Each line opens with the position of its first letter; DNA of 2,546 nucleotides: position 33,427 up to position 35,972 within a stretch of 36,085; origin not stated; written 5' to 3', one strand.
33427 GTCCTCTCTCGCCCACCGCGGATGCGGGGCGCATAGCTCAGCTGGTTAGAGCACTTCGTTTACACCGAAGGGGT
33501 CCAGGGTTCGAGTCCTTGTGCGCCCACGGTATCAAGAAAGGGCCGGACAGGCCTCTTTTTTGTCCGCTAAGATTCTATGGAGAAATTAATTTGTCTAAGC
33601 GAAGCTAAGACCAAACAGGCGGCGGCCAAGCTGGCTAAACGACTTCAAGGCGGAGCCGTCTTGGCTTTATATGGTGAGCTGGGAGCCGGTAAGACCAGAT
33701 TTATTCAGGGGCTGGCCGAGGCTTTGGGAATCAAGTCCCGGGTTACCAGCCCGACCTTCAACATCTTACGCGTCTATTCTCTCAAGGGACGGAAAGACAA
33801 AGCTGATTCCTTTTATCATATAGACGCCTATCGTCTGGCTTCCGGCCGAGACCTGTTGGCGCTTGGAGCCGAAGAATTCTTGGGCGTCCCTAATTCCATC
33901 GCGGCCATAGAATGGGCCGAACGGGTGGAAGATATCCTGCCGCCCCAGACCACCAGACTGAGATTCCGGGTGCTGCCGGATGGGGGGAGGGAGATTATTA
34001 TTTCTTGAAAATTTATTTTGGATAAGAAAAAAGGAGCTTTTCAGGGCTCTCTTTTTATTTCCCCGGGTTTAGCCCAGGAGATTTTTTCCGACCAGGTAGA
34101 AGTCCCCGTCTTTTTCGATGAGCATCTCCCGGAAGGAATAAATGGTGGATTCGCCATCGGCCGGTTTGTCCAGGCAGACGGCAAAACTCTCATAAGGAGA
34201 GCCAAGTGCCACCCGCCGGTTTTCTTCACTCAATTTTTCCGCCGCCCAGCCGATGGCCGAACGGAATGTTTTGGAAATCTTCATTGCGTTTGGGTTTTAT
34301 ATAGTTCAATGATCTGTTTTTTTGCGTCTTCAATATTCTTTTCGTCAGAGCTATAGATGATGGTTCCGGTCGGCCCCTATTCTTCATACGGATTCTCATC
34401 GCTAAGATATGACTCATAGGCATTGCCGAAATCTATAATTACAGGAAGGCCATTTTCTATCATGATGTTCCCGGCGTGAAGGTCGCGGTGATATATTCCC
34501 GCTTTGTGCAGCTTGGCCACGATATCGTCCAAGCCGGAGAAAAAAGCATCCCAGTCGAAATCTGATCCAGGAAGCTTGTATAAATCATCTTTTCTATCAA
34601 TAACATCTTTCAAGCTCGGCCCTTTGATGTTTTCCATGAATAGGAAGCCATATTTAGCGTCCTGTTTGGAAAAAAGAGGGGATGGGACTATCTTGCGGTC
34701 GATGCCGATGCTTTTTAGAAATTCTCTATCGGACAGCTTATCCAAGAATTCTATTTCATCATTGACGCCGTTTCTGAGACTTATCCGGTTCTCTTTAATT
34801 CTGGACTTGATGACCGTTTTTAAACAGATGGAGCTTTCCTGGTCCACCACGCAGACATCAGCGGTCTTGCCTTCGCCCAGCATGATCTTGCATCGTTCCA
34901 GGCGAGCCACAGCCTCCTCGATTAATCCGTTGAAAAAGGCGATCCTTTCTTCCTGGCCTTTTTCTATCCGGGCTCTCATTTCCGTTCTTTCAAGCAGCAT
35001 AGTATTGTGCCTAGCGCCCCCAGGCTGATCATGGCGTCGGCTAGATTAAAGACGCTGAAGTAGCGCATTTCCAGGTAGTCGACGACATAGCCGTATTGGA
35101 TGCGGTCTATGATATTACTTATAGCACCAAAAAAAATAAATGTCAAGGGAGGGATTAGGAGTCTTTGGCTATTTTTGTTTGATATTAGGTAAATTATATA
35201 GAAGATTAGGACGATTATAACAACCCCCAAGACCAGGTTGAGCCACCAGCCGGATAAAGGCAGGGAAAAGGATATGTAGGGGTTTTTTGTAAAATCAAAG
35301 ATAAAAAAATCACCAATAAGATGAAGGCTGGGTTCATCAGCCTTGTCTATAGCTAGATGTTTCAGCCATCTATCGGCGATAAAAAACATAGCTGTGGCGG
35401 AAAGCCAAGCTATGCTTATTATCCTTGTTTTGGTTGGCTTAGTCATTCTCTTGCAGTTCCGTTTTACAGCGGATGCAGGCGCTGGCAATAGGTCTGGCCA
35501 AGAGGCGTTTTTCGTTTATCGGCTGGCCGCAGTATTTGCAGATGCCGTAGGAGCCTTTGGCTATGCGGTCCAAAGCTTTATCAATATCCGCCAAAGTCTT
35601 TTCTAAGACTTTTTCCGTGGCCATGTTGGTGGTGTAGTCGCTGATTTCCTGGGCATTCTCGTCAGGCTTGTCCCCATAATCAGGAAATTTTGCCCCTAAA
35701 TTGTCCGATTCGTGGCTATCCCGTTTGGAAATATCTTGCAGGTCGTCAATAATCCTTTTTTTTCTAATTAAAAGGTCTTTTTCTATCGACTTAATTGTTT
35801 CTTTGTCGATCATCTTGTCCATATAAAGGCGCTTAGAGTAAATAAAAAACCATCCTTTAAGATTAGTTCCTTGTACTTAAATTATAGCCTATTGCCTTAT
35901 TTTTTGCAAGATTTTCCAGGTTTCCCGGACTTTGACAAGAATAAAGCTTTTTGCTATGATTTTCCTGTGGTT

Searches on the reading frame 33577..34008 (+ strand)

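Call 80: search_protein_families(library=pfam, proteins=[window:33577-34008:+], max_evalue=1)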
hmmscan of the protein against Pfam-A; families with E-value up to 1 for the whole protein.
window:33577-34008:+ (143 aa): 9 families
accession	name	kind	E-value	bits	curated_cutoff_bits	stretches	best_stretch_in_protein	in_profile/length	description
PF02367.23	TsaE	-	3.9e-35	121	26.6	1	8-131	3-119/128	Threonylcarbamoyl adenosine biosynthesis protein TsaE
PF25201.1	nSTAND6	-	0.00063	20.2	27.7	1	15-54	7-46/148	Novel STAND NTPase 6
PF13401.12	AAA_22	-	0.0032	18.2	27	1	25-95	4-52/130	AAA domain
PF03193.22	RsgA_GTPase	-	0.013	15.8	30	1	5-53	86-133/174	RsgA GTPase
PF13191.12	AAA_16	-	0.015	16.2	32.6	1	17-121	14-102/167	AAA ATPase domain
PF12500.13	TRSP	-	0.027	14.8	25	1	86-127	30-66/128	TRSP domain C terminus to PRTase_2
PF07693.20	KAP_NTPase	-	0.032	13.9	20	1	21-51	10-45/293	KAP family P-loop domain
PF00225.29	Kinesin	-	0.089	12.2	29.3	1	23-70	71-120/327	Kinesin motor domain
PF00910.28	RNA_helicase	-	0.21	12.6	21.5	1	30-55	2-27/105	RNA helicase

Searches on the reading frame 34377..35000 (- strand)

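Call 80: search_protein_families(library=pfam, proteins=[window:34377-35000:-], max_evalue=1)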
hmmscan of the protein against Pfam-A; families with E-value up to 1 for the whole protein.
window:34377-35000:- (207 aa): 9 families
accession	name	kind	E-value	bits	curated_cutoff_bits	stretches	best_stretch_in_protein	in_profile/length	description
PF00069.31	Pkinase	-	1e-12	48.5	31.7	1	40-196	6-147/263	Protein kinase domain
PF01636.29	APH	-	1.1e-06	29.1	23.2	1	164-194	165-197/239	Phosphotransferase enzyme family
PF07714.23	PK_Tyr_Ser-Thr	-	0.00041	20.2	23.1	1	40-196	6-151/258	Protein tyrosine and serine/threonine kinase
PF01163.29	RIO1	-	0.0025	17.9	22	1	116-195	79-152/187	RIO domain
PF06293.20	Kdo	-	0.0041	17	21.3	1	157-184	127-154/207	Lipopolysaccharide kinase (Kdo/WaaP) family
PF19974.5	TCAD9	-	0.0078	15.9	40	1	165-194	295-324/429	Ternary complex associated domain 9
PF22303.2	OspG_kinase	-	0.0098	16.4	27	1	159-202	93-138/152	Protein kinase OspG, kinase domain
PF03109.22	ABC1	-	0.02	14.4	22.9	1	161-194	180-214/244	ABC1 atypical kinase-like domain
PF17667.7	Pkinase_fungal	-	0.12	11.5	24.1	1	163-183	301-322/387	Fungal protein kinase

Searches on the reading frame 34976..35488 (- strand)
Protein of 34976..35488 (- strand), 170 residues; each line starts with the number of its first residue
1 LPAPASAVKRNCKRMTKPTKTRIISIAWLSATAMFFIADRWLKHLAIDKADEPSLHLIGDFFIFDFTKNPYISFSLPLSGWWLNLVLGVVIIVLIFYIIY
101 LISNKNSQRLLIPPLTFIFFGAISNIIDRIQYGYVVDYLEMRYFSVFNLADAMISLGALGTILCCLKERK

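Call 80: search_protein_families(library=pfam, proteins=[window:34976-35488:-], max_evalue=1)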
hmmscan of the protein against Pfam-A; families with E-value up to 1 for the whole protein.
window:34976-35488:- (170 aa): 4 families
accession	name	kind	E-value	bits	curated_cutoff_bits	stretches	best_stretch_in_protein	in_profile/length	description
PF01252.23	Peptidase_A8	-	4.3e-26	92.2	25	1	33-165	3-140/142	Signal peptidase (SPase) II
PF13440.11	Polysacc_synt_3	-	0.019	14.7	23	1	81-155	51-125/293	Polysaccharide biosynthesis protein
PF14316.11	DUF4381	-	0.039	14.7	27.2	1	71-106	11-45/145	Domain of unknown function (DUF4381)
PF13567.11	DUF4131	-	0.18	11.9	31.6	1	80-122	6-43/165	Domain of unknown function (DUF4131)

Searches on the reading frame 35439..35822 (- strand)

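Call 80: search_protein_families(library=pfam, proteins=[window:35439-35822:-], max_evalue=1)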
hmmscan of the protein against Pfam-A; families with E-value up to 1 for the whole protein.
window:35439-35822:- (127 aa): 3 families
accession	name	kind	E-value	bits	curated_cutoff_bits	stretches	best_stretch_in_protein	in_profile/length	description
PF01258.23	zf-dskA_traR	-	2.3e-09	37.5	24.9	1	90-123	1-34/36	Prokaryotic dksA/traR C4-type zinc finger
PF12773.13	DZR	-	0.0058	17.2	27.3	1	93-126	13-37/45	Double zinc ribbon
PF18508.7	zf_C2H2_13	-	0.0097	15.9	26.5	1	81-104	8-29/42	Zinc finger domain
